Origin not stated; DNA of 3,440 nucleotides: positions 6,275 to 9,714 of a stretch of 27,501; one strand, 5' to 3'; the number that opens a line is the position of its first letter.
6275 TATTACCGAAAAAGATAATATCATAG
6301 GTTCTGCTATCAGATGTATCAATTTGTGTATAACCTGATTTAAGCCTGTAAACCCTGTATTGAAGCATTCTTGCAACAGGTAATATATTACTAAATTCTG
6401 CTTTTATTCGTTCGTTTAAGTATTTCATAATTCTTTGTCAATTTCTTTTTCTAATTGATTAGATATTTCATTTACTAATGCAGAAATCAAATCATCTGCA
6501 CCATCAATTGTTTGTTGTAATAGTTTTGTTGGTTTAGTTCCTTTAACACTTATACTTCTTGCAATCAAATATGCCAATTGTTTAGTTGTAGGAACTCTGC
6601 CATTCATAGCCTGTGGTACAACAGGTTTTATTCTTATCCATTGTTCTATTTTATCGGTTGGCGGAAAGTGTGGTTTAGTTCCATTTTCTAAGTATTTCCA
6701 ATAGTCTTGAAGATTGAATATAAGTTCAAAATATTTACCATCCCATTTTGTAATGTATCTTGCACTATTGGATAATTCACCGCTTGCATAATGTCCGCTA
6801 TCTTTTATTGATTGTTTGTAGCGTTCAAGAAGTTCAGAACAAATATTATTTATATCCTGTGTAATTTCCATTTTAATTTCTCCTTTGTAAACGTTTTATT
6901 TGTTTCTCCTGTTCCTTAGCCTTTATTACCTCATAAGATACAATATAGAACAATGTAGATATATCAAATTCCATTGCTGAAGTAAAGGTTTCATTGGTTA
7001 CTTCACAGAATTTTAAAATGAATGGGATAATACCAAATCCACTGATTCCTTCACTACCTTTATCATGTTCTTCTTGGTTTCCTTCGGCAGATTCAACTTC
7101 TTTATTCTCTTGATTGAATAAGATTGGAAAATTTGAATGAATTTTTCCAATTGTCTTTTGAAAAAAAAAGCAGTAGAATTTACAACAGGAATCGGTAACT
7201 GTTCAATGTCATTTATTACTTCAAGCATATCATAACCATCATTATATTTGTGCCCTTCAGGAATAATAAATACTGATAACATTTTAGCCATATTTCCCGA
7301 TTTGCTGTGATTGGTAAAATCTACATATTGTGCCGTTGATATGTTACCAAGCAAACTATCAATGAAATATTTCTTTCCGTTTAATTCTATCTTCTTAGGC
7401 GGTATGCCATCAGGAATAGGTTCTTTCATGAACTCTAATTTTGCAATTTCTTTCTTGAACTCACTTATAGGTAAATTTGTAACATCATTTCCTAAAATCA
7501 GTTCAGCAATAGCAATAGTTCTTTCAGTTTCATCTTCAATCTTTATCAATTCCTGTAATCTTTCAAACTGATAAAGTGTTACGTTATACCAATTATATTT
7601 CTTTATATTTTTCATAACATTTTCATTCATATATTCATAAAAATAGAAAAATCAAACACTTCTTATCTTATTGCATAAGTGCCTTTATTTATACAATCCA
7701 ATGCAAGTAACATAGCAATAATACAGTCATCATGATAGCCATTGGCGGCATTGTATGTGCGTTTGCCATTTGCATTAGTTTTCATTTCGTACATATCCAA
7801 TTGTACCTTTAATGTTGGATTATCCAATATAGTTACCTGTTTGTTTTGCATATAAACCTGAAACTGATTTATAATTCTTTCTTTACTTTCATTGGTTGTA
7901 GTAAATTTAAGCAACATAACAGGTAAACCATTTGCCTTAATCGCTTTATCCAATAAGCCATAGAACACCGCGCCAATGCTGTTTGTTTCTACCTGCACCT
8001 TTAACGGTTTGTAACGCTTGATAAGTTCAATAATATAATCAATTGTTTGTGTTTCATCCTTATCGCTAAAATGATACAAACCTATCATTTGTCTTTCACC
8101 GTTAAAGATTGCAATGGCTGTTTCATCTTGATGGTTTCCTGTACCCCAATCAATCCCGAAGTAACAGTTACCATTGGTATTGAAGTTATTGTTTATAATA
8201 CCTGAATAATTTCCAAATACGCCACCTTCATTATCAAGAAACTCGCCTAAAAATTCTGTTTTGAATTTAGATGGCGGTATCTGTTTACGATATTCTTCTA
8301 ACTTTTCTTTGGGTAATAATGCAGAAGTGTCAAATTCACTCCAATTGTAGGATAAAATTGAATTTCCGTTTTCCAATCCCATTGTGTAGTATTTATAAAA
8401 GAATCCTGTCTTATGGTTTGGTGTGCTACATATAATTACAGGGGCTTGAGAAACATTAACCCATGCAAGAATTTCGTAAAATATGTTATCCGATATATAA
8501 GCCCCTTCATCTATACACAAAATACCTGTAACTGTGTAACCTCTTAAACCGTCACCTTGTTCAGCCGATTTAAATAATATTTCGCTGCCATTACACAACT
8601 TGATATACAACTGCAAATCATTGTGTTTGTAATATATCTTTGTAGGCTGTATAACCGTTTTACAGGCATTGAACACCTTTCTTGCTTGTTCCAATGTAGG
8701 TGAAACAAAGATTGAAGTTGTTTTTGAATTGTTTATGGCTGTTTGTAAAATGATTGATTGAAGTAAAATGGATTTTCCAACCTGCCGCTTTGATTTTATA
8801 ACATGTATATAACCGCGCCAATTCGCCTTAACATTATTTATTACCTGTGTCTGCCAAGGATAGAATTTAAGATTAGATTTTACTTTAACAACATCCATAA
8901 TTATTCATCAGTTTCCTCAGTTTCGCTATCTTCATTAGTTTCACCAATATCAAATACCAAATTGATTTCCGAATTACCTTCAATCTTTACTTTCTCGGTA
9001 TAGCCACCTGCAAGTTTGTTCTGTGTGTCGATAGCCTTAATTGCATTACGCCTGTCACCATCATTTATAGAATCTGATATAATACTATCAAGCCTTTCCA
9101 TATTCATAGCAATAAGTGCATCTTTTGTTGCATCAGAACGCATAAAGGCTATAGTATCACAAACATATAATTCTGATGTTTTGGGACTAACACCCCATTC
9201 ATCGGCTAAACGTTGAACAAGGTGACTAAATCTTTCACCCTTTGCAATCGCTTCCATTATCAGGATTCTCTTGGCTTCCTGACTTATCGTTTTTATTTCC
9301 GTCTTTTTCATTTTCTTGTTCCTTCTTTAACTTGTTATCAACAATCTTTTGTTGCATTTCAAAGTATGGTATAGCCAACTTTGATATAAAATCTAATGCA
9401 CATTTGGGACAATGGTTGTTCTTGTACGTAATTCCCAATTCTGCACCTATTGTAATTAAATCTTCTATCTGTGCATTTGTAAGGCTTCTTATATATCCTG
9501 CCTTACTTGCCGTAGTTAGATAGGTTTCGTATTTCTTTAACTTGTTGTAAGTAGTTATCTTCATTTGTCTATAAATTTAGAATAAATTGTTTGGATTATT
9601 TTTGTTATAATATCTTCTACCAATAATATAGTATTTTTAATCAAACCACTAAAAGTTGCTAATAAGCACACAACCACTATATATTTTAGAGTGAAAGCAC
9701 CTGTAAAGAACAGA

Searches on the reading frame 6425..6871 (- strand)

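Call 10: search_protein_families(library=phrogs, proteins=[window:6425-6871:-], max_evalue=0.001)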
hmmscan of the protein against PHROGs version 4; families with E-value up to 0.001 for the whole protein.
window:6425-6871:- (148 aa): 2 families
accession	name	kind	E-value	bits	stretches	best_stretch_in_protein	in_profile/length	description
phrog_29822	-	unknown function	5.3e-06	28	1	1-125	1-140/162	-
phrog_5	-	connector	0.00072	20.4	1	27-144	136-213/239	tail completion or Neck1 protein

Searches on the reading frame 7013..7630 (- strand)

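Call 10: search_protein_families(library=phrogs, proteins=[window:7013-7630:-], max_evalue=0.001)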
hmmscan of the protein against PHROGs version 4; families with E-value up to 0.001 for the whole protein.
window:7013-7630:- (205 aa): 0 families

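Call 17: search_protein_families(library=pfam, proteins=[window:7013-7630:-], max_evalue=0.01)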
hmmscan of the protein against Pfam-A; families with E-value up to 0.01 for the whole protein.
window:7013-7630:- (205 aa): 0 families

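Call 65: search_protein_families(library=pfam, proteins=[window:7013-7615:-], max_evalue=5)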
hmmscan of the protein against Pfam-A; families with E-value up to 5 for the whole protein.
window:7013-7615:- (200 aa): 1 family
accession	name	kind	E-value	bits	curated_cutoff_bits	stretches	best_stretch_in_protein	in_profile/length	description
PF24660.1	PGAP1_3rd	-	0.12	12.7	27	1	144-185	23-64/135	GPI inositol-deacylase beta-sandwich domain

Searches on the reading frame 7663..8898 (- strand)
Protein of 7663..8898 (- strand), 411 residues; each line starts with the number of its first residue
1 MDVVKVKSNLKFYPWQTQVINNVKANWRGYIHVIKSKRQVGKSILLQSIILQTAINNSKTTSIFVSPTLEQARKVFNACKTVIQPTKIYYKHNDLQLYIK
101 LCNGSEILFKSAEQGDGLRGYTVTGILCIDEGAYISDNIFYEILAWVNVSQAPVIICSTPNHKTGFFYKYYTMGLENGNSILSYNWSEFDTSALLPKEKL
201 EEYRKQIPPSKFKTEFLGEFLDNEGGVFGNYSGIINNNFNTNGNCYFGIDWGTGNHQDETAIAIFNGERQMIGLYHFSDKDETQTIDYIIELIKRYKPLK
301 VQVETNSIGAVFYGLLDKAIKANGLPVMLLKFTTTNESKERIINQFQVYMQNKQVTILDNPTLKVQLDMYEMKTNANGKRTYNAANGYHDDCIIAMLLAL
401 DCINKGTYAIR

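Call 10: search_protein_families(library=phrogs, proteins=[window:7663-8898:-], max_evalue=0.001)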
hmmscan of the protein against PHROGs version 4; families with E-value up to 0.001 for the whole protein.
window:7663-8898:- (411 aa): 10 families
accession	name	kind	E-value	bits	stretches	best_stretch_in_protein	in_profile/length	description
phrog_2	-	head and packaging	1e-33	118.1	1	9-405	263-594/807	terminase large subunit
phrog_7579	-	head and packaging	2.9e-15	57.1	1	32-229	20-222/239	terminase large subunit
phrog_38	-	head and packaging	2.6e-13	50.6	1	186-400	488-700/760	terminase large subunit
phrog_675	-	head and packaging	3e-12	46.6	1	11-131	42-161/576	terminase large subunit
phrog_9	-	head and packaging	5.8e-09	36.3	1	4-401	195-661/812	terminase large subunit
phrog_5902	-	unknown function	1.3e-08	35.5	1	10-281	32-320/359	-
phrog_5909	-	head and packaging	7e-07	29.6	1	156-400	5-265/285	terminase large subunit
phrog_24361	-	head and packaging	9.5e-07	29.7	1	330-402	70-137/162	terminase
phrog_979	-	head and packaging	2.2e-05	24.3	0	31-136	168-277/642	terminase large subunit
phrog_10250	-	head and packaging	0.00057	20.7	0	203-313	1-124/228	terminase large subunit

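Call 14: find_encoding_contigs(protein=window:7663-8898:-, flank=10000, max_places=6)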
Protein window:7663-8898:- (411 aa): 2 contigs read that carry it; 1 place shown.
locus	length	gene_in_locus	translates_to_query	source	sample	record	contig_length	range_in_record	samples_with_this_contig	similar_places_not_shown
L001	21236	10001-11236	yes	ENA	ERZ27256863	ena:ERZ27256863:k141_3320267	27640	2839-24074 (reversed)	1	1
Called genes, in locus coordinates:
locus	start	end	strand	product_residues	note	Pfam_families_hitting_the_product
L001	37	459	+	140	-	-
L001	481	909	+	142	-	PF18925:DUF5675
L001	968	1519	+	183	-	-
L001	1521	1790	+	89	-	-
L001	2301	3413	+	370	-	PF12760:Zn_ribbon_IS1595 (weak), PF12762:DDE_Tnp_IS1595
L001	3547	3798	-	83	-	-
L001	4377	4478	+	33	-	-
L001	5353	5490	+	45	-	-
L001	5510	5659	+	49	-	-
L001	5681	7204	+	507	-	-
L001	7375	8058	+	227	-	-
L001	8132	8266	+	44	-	-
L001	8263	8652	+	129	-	-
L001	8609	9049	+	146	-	-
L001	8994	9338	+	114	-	-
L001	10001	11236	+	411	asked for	PF03237:Terminase_6N, PF17289:Terminase_6C, PF22530:Terminase-T7_RNaseH-like (weak)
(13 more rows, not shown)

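Call 21: find_related_loci(query=window:7663-8898:-, collection=viral_contigs, flank=10000)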
Query window:7663-8898:- (411 aa) in viral_contigs; peptide patterns used: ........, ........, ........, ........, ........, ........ (x = any residue, [..] = any of these).
6 stretches matched a pattern; 2 encode a relative of the query (tblastn E <= 1e-3); 2 distinct loci.
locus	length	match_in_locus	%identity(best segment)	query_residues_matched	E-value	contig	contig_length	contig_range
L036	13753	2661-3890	68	4-410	0e+0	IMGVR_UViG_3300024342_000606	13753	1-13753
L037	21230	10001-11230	68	4-410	0e+0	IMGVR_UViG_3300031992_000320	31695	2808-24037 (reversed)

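Call 33: find_homologous_proteins(query=window:7663-8898:-, max_evalue=1e-30)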
Query window:7663-8898:- (411 aa): 828 proteins with E <= 1e-30 among 2866 candidates; the best 120 are listed.
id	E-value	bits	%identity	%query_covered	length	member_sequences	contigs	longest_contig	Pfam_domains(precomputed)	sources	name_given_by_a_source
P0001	9.5e-278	938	100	100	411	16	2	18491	PF17289.9,PF22530.3,PF03237.22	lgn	-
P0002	1.2e-240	816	86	100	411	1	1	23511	PF17289.9,PF22530.3,PF03237.22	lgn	-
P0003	4.4e-240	814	85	100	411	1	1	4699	PF17289.9,PF22530.3,PF03237.22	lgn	-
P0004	5.9e-240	814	85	100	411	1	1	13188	PF17289.9,PF22530.3,PF03237.22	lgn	-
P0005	7.4e-238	807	84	100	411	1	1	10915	PF17289.9,PF22530.3,PF03237.22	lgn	-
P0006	3.2e-235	798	84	100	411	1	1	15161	PF17289.9,PF22530.3,PF03237.22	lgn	-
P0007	2.4e-232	789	82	100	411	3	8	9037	PF17289.9,PF22530.3,PF03237.22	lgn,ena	-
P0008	4.2e-232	788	83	99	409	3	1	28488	PF17289.9,PF22530.3,PF03237.22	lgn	-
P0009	6.5e-230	781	82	100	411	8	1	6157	PF05127.22,PF17289.9,PF22530.3,PF03237.22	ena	-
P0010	2.1e-229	779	82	100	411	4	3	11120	PF17289.9,PF22530.3,PF03237.22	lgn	-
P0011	1.2e-228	777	82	100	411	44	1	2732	PF05127.22,PF17289.9,PF22530.3,PF03237.22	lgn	-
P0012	2.5e-228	776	82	100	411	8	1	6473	PF05127.22,PF17289.9,PF22530.3,PF03237.22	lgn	-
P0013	4.8e-228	775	81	100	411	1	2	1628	PF05127.22,PF17289.9,PF22530.3,PF03237.22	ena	-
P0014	7.0e-228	774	80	100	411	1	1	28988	PF05127.22,PF17289.9,PF22530.3,PF03237.22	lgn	-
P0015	3.1e-227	772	80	100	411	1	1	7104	PF05127.22,PF17289.9,PF22530.3,PF03237.22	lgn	-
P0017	1.1e-226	770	81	100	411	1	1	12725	PF17289.9,PF22530.3,PF03237.22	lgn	-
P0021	4.5e-224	762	80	100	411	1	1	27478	PF17289.9,PF04466.20,PF22530.3,PF03237.22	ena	-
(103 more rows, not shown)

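Call 35: find_encoding_contigs(protein=P0002, flank=10000, max_places=2)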
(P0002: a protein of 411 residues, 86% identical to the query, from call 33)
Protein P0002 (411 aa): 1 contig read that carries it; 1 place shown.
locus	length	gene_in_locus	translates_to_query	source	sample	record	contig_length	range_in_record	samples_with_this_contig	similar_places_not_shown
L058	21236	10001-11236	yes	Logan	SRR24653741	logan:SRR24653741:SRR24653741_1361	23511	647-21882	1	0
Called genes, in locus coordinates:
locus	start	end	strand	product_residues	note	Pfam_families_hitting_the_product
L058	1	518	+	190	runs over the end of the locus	-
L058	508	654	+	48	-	-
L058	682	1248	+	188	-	-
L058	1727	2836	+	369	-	PF12760:Zn_ribbon_IS1595 (weak), PF12762:DDE_Tnp_IS1595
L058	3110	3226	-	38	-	-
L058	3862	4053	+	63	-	-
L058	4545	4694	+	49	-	-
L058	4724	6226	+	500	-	-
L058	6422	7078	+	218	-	-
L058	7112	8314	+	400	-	-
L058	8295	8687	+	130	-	-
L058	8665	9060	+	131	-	-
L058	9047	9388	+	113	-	-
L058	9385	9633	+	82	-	-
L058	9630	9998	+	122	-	-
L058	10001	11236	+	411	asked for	PF03237:Terminase_6N, PF17289:Terminase_6C, PF22530:Terminase-T7_RNaseH-like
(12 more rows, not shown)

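Call 36: find_encoding_contigs(protein=P0008, flank=10000, max_places=2)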
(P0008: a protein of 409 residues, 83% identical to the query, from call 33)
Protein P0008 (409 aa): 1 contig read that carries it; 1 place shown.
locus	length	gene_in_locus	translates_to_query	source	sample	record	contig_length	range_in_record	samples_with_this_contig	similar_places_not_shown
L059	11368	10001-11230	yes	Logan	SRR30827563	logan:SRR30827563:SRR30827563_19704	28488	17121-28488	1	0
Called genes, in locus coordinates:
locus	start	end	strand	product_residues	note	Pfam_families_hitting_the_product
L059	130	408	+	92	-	-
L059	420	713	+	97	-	-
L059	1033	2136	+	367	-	PF12760:Zn_ribbon_IS1595 (weak), PF12762:DDE_Tnp_IS1595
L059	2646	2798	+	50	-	-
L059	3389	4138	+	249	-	PF02086:MethyltransfD12 (weak)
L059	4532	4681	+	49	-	-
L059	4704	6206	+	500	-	-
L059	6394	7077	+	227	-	-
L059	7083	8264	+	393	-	-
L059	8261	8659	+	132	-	-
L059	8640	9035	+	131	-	-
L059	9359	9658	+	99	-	-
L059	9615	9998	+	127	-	-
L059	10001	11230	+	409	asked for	PF03237:Terminase_6N, PF17289:Terminase_6C, PF22530:Terminase-T7_RNaseH-like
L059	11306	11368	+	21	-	?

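Call 37: find_encoding_contigs(protein=P0014, flank=10000, max_places=2)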
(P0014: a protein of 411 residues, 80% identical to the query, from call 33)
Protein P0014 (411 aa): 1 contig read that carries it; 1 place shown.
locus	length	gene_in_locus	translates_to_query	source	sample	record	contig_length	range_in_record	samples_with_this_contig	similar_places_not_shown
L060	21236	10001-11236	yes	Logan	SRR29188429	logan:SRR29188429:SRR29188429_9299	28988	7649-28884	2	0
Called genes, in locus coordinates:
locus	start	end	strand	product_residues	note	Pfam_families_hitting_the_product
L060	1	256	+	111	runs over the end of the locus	-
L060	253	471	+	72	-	-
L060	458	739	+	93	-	-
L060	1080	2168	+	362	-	PF12760:Zn_ribbon_IS1595 (weak), PF12762:DDE_Tnp_IS1595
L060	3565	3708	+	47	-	-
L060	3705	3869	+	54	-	-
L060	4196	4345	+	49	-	-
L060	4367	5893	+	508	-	-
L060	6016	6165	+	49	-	-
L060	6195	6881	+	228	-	-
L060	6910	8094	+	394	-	-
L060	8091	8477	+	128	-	-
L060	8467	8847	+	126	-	-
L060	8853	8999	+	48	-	-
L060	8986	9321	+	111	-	-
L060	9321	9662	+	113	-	-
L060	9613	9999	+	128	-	-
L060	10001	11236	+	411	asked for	PF03237:Terminase_6N, PF05127:NAT10_TcmA_helicase (weak), PF17289:Terminase_6C, PF22530:Terminase-T7_RNaseH-like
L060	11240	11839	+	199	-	-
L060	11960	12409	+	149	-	-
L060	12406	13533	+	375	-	-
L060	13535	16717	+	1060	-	-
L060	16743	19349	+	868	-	-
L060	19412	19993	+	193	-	PF14550:Peptidase_S78_2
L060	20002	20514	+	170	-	-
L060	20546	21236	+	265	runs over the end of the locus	?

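Call 40: find_encoding_contigs(protein=P0021, flank=10000, max_places=2)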
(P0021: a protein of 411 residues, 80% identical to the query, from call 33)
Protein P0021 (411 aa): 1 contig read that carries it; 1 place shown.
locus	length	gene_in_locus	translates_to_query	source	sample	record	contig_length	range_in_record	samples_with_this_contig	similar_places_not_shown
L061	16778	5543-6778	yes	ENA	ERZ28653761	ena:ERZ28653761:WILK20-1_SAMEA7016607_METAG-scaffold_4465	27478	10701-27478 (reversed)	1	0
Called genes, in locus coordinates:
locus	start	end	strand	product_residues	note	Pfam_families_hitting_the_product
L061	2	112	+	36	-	?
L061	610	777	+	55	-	-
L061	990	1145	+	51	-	-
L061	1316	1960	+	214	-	-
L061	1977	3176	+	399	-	-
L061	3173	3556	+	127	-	-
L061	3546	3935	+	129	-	-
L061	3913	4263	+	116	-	-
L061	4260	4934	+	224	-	PF14393:DUF4422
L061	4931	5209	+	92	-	-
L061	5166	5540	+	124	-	-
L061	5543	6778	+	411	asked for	PF03237:Terminase_6N, PF04466:Terminase_3 (weak), PF17289:Terminase_6C, PF22530:Terminase-T7_RNaseH-like (weak)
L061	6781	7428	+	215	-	-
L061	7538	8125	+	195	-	-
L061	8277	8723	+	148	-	-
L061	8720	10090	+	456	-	-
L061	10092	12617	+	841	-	-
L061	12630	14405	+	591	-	-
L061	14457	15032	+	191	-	PF14550:Peptidase_S78_2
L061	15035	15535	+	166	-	-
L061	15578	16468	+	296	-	-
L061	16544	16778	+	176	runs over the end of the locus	-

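Call 41: find_encoding_contigs(protein=P0006, flank=10000, max_places=2)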
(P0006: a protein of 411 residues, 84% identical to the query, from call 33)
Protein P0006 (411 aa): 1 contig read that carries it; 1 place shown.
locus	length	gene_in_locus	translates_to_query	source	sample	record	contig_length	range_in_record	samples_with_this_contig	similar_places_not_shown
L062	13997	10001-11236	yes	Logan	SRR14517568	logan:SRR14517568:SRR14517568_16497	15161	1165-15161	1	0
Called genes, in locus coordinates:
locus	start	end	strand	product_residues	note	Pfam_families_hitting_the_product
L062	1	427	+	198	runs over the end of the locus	-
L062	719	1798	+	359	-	PF12760:Zn_ribbon_IS1595 (faint), PF12762:DDE_Tnp_IS1595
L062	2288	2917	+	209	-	-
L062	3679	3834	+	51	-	-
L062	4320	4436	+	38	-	-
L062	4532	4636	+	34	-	-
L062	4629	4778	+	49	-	-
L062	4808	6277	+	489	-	-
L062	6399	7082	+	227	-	-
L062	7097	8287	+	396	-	-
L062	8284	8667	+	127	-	-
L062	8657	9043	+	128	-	-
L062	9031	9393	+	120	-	-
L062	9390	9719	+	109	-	-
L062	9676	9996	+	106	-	-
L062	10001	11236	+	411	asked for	PF03237:Terminase_6N, PF17289:Terminase_6C, PF22530:Terminase-T7_RNaseH-like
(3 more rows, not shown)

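Call 42: find_encoding_contigs(protein=P0004, flank=10000, max_places=2)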
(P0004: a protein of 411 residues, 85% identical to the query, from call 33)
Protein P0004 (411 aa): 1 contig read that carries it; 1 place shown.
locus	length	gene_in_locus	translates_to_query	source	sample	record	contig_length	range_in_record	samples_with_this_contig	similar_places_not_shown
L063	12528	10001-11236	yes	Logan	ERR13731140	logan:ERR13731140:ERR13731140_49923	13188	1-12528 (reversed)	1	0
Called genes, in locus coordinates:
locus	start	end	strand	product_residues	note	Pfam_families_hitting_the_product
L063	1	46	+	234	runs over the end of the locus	?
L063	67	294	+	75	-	-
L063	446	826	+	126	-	-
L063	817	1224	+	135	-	PF18925:DUF5675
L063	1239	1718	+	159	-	-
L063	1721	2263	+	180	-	-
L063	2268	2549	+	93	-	-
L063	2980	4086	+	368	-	PF12760:Zn_ribbon_IS1595 (weak), PF12762:DDE_Tnp_IS1595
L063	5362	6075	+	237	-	-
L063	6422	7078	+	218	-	-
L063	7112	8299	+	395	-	-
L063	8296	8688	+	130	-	-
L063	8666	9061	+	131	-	-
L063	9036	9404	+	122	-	-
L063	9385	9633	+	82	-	-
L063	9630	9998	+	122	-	-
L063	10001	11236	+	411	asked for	PF03237:Terminase_6N, PF17289:Terminase_6C, PF22530:Terminase-T7_RNaseH-like (weak)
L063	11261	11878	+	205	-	-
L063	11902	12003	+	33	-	-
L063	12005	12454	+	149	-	-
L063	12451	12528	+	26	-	?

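Call 54: find_encoding_contigs(protein=P0005, flank=10000, max_places=1)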
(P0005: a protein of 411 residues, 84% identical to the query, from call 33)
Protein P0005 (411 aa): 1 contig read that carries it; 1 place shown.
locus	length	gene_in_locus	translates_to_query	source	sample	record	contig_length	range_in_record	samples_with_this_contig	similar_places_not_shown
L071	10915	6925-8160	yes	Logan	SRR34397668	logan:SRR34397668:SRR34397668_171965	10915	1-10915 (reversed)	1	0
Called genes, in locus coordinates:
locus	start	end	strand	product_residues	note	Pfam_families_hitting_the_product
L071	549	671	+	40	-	-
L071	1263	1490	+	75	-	-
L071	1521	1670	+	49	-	-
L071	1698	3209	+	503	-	-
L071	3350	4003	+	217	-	-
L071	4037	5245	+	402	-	-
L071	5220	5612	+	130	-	-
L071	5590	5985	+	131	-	-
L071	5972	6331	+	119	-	-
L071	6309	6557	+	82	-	-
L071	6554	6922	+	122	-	-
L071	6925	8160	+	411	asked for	PF03237:Terminase_6N, PF17289:Terminase_6C, PF22530:Terminase-T7_RNaseH-like (weak)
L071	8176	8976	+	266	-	-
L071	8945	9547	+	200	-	-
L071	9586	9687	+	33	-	-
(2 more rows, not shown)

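Call 55: find_encoding_contigs(protein=P0010, flank=10000, max_places=1)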
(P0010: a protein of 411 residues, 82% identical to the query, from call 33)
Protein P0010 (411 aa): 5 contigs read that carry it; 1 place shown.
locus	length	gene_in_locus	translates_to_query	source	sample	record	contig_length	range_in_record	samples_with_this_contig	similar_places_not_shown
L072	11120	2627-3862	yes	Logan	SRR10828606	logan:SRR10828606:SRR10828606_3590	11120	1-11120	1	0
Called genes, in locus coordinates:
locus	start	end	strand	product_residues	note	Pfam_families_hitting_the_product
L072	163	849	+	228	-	-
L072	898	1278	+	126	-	-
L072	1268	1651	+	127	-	-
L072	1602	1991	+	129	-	-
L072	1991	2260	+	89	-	-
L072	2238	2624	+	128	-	-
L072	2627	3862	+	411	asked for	PF03237:Terminase_6N, PF17289:Terminase_6C, PF22530:Terminase-T7_RNaseH-like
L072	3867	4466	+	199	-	-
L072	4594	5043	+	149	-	-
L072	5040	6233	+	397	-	-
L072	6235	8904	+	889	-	-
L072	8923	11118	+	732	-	?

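Call 56: find_encoding_contigs(protein=P0017, flank=10000, max_places=1)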
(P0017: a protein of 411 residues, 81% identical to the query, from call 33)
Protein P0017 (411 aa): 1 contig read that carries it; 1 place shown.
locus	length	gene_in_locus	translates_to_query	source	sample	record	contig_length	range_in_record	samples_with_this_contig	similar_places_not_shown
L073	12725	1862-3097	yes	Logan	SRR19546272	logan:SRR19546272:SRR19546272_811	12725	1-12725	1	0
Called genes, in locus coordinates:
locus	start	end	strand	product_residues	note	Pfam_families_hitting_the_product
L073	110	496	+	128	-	-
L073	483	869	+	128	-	-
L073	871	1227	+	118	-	-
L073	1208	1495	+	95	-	-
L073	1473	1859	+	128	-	-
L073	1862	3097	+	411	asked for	PF03237:Terminase_6N, PF17289:Terminase_6C, PF22530:Terminase-T7_RNaseH-like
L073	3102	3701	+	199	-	-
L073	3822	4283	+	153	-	-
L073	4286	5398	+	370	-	-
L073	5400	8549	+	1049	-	-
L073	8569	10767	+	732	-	-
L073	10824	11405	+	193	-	PF14550:Peptidase_S78_2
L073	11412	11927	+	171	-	-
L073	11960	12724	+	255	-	?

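Call 102: search_dna_similar(query=window:7663-8898:-, collection=phages, mode=protein, max_evalue=1e-20, max_rows=10)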
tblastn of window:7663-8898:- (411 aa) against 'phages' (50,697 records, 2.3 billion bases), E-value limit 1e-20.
No match.

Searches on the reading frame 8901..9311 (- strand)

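Call 10: search_protein_families(library=phrogs, proteins=[window:8901-9311:-], max_evalue=0.001)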
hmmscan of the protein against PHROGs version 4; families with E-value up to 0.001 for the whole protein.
window:8901-9311:- (136 aa): 0 families

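Call 65: search_protein_families(library=pfam, proteins=[window:8901-9257:-], max_evalue=5)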
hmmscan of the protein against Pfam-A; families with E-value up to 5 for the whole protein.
window:8901-9257:- (118 aa): 1 family
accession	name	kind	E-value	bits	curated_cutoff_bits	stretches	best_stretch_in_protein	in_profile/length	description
PF11976.14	Rad60-SLD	-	0.0055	16.9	23.8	1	73-115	17-59/72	Ubiquitin-2 like Rad60 SUMO-like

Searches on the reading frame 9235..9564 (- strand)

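Call 10: search_protein_families(library=phrogs, proteins=[window:9235-9564:-], max_evalue=0.001)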
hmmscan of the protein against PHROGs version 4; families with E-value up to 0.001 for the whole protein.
window:9235-9564:- (109 aa): 0 families

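Call 65: search_protein_families(library=pfam, proteins=[window:9235-9564:-], max_evalue=5)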
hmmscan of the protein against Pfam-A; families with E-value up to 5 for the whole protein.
window:9235-9564:- (109 aa): 1 family
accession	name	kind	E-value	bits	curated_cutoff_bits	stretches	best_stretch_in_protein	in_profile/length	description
PF10454.14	DUF2458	-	0.081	13.1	33.1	1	61-95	114-148/172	Protein of unknown function (DUF2458)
